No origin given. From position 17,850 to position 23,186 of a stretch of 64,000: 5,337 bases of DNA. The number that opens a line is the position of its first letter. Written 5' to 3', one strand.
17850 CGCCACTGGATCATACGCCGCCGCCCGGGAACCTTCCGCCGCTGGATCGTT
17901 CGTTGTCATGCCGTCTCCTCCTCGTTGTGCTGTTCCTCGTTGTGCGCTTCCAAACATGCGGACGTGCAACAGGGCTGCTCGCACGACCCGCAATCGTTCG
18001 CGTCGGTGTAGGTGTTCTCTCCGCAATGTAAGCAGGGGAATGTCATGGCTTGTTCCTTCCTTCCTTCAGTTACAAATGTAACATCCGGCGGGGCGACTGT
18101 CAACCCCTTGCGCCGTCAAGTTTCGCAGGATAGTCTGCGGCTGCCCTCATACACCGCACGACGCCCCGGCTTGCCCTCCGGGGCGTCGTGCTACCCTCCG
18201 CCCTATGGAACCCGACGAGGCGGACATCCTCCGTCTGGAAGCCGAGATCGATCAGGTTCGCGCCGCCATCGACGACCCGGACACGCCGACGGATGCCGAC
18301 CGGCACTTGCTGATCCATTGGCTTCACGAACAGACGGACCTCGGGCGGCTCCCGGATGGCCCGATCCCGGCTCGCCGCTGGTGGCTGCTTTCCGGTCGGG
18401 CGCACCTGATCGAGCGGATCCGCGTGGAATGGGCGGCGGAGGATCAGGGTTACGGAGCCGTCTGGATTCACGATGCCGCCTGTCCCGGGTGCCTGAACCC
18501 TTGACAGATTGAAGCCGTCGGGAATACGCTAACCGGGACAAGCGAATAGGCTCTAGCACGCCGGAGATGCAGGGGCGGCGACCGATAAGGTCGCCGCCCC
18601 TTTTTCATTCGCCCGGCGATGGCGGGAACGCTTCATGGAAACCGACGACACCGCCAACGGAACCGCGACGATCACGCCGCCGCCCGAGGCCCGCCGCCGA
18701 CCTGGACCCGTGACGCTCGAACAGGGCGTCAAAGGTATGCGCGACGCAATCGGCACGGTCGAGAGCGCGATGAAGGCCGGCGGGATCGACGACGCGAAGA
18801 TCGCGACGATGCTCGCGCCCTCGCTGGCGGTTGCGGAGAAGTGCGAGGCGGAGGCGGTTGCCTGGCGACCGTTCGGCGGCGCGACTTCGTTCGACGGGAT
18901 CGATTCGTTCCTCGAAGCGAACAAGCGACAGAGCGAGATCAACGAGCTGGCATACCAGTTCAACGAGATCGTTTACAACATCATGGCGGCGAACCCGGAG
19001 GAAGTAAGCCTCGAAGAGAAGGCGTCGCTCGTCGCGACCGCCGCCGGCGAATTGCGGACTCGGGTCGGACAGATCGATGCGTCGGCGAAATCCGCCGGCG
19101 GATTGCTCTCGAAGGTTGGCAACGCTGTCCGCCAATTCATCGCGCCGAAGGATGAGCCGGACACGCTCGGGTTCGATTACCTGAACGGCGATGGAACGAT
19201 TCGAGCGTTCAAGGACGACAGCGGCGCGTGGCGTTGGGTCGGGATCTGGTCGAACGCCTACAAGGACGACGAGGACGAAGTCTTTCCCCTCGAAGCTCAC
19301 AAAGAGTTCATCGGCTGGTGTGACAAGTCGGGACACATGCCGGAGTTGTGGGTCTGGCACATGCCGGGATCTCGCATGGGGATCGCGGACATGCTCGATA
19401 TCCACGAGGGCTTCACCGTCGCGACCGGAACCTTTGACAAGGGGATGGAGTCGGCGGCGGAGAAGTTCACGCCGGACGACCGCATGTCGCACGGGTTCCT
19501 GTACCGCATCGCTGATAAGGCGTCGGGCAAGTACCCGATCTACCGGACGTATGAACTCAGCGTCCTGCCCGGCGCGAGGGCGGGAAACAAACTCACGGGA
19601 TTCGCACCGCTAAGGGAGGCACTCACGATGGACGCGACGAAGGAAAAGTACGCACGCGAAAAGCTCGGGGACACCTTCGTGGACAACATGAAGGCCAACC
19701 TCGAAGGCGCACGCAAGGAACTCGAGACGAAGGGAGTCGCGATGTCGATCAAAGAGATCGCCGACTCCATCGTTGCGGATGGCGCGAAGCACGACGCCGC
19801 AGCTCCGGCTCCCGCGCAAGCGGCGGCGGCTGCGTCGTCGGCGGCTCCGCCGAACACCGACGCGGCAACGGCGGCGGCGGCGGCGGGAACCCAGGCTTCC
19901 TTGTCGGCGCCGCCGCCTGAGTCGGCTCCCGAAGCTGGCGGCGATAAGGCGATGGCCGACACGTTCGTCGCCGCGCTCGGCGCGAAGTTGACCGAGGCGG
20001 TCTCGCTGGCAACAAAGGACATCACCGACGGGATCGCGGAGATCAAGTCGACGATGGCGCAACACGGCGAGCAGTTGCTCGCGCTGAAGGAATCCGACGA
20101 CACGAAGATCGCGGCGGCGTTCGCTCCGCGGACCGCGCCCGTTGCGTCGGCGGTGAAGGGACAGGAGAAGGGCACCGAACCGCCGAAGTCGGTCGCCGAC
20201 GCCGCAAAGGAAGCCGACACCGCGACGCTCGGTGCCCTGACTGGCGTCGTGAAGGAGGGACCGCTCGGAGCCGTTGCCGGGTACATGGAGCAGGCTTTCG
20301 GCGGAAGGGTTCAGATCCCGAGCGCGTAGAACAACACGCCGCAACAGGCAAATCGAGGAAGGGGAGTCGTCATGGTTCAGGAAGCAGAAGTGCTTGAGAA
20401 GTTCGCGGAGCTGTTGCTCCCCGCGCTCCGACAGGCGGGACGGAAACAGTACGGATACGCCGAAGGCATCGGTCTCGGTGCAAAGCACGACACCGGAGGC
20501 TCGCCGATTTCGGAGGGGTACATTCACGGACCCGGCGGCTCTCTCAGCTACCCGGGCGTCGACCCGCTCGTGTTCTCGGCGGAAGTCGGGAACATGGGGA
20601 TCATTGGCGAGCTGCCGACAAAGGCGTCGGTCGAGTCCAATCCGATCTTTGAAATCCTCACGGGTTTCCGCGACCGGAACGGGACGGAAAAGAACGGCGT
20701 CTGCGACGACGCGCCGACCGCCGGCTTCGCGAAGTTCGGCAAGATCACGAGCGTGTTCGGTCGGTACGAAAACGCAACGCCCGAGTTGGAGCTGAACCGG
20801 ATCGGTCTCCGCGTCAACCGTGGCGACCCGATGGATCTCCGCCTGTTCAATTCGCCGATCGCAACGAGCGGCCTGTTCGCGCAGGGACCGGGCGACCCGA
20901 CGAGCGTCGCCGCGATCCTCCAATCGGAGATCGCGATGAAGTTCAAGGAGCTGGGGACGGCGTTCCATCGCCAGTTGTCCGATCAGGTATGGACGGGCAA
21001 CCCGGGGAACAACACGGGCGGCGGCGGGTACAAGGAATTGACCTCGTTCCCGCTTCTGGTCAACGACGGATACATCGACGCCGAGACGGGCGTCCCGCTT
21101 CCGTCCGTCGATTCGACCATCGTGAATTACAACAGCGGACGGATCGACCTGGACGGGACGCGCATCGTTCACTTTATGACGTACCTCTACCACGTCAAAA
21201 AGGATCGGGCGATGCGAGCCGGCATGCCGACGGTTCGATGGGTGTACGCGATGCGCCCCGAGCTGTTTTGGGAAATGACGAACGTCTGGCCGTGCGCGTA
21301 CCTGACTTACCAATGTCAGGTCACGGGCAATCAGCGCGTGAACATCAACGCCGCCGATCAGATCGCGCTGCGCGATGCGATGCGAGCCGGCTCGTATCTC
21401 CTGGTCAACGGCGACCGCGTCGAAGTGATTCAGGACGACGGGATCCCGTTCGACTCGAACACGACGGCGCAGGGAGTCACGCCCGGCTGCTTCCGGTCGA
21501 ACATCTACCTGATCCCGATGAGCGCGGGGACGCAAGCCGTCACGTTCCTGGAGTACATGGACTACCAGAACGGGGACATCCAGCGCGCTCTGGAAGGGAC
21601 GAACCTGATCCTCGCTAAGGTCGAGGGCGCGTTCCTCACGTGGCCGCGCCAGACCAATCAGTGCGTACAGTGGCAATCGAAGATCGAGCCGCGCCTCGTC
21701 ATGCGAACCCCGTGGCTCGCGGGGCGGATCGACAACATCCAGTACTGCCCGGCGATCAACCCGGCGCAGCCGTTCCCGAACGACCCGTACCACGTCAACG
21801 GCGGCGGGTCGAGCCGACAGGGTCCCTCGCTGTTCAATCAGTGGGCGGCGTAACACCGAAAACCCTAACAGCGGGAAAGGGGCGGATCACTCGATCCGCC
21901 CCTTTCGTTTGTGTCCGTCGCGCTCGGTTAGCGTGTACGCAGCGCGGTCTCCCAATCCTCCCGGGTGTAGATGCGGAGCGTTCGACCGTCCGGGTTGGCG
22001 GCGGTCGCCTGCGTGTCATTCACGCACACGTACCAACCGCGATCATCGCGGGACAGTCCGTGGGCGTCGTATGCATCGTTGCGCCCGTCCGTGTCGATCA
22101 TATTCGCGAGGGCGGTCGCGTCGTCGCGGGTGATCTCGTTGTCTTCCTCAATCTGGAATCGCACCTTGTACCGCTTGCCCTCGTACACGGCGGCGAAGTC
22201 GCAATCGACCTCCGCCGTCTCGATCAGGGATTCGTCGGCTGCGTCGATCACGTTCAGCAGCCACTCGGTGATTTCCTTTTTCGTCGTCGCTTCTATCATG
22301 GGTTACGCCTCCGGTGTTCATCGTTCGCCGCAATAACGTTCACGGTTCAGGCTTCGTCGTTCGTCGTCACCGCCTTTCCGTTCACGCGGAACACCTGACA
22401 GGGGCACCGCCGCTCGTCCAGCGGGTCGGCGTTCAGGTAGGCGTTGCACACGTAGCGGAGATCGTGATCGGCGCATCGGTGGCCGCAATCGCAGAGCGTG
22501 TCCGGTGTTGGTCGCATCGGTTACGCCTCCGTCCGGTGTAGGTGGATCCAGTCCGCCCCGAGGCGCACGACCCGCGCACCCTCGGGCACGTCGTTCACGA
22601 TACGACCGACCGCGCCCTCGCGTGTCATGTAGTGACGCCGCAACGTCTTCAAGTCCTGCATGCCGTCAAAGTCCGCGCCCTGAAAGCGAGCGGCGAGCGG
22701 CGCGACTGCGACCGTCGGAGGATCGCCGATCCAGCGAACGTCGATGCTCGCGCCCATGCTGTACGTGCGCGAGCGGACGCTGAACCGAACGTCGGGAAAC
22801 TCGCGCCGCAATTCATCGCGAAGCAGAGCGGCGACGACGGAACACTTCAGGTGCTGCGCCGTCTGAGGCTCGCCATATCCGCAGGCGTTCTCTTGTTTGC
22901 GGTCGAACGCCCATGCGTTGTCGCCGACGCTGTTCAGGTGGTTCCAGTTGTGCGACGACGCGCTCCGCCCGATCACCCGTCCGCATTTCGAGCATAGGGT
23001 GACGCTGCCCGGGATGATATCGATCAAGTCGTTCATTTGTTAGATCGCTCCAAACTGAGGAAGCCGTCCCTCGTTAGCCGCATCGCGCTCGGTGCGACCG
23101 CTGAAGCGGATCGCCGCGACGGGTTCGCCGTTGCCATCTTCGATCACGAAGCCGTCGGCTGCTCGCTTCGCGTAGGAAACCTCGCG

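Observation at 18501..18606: Conserved leader-terminator element repeated before the capsid, tail and lysis operons (candidate new attenuator/antitermination switch)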

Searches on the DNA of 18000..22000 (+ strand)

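Call 7: search_dna_similar(query=window:18000-22000:+, collection=phages, mode=near, max_rows=20)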
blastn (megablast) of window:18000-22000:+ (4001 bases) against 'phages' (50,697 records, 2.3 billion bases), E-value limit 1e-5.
No match.

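Call 8: search_dna_similar(query=window:18480-18640:+, collection=phages, mode=distant, max_rows=40, max_evalue=0.01)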
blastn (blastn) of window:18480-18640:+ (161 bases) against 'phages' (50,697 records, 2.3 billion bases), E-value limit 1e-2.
No match.

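Call 77: build_rna_model(alignment_id=A3, structure=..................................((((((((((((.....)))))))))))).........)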
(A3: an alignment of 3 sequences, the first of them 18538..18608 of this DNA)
Model R1 built from alignment A3 (3 sequences, 72 columns); structure: as given.
model positions 71; base pairs 12; branch points 0; effective number of sequences 1.79; information 0.793 bits per position. Calibrated on 0.2 Mb of random sequence (short: E-values are rough).
structure used (alignment columns):
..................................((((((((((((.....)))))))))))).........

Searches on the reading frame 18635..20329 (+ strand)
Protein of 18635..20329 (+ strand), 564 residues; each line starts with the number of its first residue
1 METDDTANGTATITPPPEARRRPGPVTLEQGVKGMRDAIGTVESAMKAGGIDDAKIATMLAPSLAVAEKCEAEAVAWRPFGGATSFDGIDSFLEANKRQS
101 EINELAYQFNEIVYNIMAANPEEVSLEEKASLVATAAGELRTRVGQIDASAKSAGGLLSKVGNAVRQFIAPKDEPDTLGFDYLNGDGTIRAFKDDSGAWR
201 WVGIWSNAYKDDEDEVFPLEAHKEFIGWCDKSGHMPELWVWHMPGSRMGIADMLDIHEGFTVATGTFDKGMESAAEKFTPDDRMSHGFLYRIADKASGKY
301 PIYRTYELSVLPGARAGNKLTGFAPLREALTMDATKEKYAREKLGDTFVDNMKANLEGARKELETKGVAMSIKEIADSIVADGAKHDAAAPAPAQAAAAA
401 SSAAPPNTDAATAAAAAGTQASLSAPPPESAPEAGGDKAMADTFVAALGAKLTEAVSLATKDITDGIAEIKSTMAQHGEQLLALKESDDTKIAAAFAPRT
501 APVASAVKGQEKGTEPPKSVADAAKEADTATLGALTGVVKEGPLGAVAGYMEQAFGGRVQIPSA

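Call 10: search_protein_families(library=pfam, proteins=[window:18635-20329:+], max_evalue=0.01)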
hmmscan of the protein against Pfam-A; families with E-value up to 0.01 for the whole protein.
window:18635-20329:+ (564 aa): 0 families

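Call 11: search_protein_families(library=phrogs, proteins=[window:18635-20329:+], max_evalue=0.01)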
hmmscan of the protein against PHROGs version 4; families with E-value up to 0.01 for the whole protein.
window:18635-20329:+ (564 aa): 0 families

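Call 18: find_related_loci(query=window:18635-20329:+, collection=viral_contigs, flank=3000)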
Query window:18635-20329:+ (564 aa) in viral_contigs; peptide patterns used: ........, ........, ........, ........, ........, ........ (x = any residue, [..] = any of these).
3 stretches matched a pattern, but none encodes a relative of the query by tblastn (E <= 1e-3).

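Call 42: search_protein_representatives(protein=window:18635-20329:+)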
Query: 564 residues. Proteins with E-value up to 0.001 (for the whole library): 2262; up to 1e-10: 1428; up to 1e-30: 175. The best 150 are listed.
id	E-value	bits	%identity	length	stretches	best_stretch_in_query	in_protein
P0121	0.0e+00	1231.9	100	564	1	1-564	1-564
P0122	3.3e-81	290.4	40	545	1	21-525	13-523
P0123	1.0e-70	255.8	38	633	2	172-560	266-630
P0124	6.3e-61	223.5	36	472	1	75-497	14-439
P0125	1.5e-55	205.8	35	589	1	31-526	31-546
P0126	3.5e-53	197.9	40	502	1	52-520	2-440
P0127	3.8e-53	197.8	40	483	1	68-417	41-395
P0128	4.3e-53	197.6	37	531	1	80-525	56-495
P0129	5.2e-52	194.1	37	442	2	77-409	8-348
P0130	5.5e-52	194.0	40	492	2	63-414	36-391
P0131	6.0e-52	193.9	38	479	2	64-403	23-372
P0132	7.5e-52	193.6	39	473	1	80-507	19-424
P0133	8.0e-52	193.4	34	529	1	61-516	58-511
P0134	1.3e-51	192.8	37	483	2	61-392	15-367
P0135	2.8e-51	191.6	41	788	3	186-399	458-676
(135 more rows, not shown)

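Call 46: search_solved_structures(query=window:18635-20329:+, max_evalue=1)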
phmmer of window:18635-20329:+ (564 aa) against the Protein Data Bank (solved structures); distinct sequences matched with E-value up to 1: 1.
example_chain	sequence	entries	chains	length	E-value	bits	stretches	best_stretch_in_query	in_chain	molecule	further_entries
6c28_A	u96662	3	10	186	0.11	14.8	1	403-483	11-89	Transcriptional regulator, MarR family | CouR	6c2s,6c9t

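Call 63: list_cluster_members(proteins=[P0271, window:18635-20329:+, window:20372-21853:+, P0272, window:37155-38660:+, P0273, window:50781-51056:+, window:51053-51379:+, window:51376-51876:+, window:35305-36570:+])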
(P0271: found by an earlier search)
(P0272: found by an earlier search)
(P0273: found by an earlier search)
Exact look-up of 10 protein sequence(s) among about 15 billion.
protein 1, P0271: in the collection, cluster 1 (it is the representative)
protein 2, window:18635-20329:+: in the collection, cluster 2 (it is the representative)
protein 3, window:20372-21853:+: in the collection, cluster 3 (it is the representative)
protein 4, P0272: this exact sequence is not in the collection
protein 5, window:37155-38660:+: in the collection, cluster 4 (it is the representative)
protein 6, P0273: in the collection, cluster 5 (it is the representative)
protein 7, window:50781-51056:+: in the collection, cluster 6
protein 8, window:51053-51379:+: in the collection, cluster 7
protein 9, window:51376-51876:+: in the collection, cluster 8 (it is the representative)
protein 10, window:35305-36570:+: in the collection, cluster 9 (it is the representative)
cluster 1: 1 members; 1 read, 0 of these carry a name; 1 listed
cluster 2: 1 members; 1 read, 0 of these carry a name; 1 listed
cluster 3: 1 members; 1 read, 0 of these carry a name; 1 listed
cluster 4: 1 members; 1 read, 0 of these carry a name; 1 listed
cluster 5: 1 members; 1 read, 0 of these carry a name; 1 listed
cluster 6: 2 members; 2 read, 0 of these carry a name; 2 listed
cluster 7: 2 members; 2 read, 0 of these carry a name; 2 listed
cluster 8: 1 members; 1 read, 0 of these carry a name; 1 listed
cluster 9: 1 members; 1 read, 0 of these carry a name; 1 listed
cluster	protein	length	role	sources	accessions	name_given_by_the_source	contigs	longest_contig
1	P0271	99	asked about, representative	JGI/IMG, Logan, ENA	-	-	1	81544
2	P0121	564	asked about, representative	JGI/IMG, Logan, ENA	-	-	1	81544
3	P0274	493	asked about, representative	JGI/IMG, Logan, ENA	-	-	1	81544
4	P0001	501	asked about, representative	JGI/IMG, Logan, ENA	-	-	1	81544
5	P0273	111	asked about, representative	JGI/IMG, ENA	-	-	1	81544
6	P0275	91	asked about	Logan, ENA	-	-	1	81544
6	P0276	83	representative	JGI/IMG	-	-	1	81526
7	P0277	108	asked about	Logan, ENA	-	-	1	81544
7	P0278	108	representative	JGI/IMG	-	-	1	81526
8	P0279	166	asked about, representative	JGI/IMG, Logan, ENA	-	-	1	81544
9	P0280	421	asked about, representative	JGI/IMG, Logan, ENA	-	-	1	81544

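Call 81: find_homologous_proteins(query=P0271, max_evalue=0.01)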
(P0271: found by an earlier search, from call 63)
Query P0271 (99 aa): 1 proteins with E <= 0.01 among 7 candidates.
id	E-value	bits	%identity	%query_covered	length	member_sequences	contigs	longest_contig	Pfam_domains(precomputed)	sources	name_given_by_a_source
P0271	4.1e-62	225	100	100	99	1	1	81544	-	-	-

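Call 86: predict_structure(protein=P0271)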
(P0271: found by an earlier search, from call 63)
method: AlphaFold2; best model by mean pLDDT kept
length: 99 residues; sequences in the alignment: 1
mean_pLDDT: 56.7   pTM: 0.42
mean pLDDT of the five models: 56.7, 54.2, 50.0, 44.5, 43.1
residues with pLDDT >= 90: 0; 70-90: 5; 50-70: 69; < 50: 25
segments of 3 or more residues with pLDDT < 50: 81-99
pLDDT, mean of each block of 10 residues (from residue 1): 64 67 59 59 55 58 64 60 41 38
secondary structure, 60 per line:
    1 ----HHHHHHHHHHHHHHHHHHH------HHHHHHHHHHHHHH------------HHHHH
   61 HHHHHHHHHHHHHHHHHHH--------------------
elements in order: H5-23 H30-43 H56-79

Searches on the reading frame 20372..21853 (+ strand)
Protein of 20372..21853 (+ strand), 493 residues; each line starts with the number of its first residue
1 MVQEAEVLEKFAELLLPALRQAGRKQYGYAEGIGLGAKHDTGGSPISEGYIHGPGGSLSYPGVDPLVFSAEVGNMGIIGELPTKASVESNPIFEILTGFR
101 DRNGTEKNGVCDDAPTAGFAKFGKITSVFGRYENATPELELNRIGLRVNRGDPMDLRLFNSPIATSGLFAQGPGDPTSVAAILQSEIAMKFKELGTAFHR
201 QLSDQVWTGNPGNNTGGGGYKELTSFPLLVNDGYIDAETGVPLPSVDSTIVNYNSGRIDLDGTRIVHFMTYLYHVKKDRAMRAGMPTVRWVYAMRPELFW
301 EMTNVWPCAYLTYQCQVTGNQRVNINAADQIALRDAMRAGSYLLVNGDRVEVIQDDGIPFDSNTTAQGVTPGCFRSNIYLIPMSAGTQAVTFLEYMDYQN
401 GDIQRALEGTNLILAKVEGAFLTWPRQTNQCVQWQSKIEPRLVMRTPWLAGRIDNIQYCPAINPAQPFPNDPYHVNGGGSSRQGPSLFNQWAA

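Call 10: search_protein_families(library=pfam, proteins=[window:20372-21853:+], max_evalue=0.01)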
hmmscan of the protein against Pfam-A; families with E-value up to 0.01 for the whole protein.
window:20372-21853:+ (493 aa): 0 families

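Call 11: search_protein_families(library=phrogs, proteins=[window:20372-21853:+], max_evalue=0.01)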
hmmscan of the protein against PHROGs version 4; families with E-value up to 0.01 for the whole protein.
window:20372-21853:+ (493 aa): 0 families

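Call 47: search_solved_structures(query=window:20372-21853:+, max_evalue=1)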
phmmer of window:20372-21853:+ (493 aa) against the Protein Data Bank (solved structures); distinct sequences matched with E-value up to 1: 0.

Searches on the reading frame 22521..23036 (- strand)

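Call 60: search_protein_families(library=phrogs, proteins=[window:22521-23036:-], max_evalue=0.01)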
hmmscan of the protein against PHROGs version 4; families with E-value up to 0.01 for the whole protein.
window:22521-23036:- (171 aa): 1 family
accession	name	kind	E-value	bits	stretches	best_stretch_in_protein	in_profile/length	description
phrog_15549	-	unknown function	5.6e-11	43.6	1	68-141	15-85/172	-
